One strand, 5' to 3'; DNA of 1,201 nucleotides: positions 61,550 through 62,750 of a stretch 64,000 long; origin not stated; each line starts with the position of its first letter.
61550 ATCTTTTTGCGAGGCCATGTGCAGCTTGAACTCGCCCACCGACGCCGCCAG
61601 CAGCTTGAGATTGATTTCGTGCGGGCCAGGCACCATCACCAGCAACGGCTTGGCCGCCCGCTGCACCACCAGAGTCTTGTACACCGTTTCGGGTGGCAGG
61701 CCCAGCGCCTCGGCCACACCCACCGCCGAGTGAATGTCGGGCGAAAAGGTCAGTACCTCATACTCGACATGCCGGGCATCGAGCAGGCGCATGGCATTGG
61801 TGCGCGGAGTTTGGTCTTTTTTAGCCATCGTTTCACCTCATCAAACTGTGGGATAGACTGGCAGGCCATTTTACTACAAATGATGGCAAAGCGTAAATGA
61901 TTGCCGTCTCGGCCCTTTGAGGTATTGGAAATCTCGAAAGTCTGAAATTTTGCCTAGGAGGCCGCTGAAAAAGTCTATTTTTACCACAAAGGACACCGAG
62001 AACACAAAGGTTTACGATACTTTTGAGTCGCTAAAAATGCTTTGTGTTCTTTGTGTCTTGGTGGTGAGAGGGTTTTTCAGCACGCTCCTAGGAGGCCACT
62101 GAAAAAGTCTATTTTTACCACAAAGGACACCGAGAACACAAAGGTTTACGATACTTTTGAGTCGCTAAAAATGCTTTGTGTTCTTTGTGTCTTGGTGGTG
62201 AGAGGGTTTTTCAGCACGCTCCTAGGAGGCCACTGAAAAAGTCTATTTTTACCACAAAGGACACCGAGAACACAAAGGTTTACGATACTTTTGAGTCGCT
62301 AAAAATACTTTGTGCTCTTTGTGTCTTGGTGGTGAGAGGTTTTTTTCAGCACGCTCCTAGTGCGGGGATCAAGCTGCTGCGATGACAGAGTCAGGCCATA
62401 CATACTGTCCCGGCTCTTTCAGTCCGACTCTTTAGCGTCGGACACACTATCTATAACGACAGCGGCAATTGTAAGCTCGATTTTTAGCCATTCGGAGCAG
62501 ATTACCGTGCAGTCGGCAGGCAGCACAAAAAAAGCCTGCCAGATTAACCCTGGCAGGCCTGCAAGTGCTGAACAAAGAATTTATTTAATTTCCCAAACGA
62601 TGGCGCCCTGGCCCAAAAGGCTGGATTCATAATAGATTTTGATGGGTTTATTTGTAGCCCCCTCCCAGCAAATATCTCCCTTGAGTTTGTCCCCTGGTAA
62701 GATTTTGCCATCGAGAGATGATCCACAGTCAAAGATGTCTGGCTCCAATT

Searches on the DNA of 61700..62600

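Call 91: search_rna_families(source=window, start=61700, end=62600, threshold=evalue, max_evalue=1)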
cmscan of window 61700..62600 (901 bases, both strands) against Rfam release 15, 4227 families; matches with E-value up to 1: 5.
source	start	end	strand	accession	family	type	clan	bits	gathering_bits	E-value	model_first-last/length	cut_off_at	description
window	61992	62057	-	RF00896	mir-787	Gene; miRNA;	-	23.8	57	0.043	1-72/72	no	mir-787 microRNA precursor family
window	62126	62191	-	RF00896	mir-787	Gene; miRNA;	-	23.8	57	0.043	1-72/72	no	mir-787 microRNA precursor family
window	61956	62185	+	RF02578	tsr25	Gene; sRNA;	-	20.7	63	0.056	1-181/181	no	S. aureus tsr25 small RNA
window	61990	62059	+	RF00073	MIR156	Gene; miRNA;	-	20.1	62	0.3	1-88/88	no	mir-156 microRNA precursor family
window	62124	62193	+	RF00073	MIR156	Gene; miRNA;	-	20.1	62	0.3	1-88/88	no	mir-156 microRNA precursor family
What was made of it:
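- On MITE-like dispersed repeat (the insertion in reg1): No Rfam family matches (call 91).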
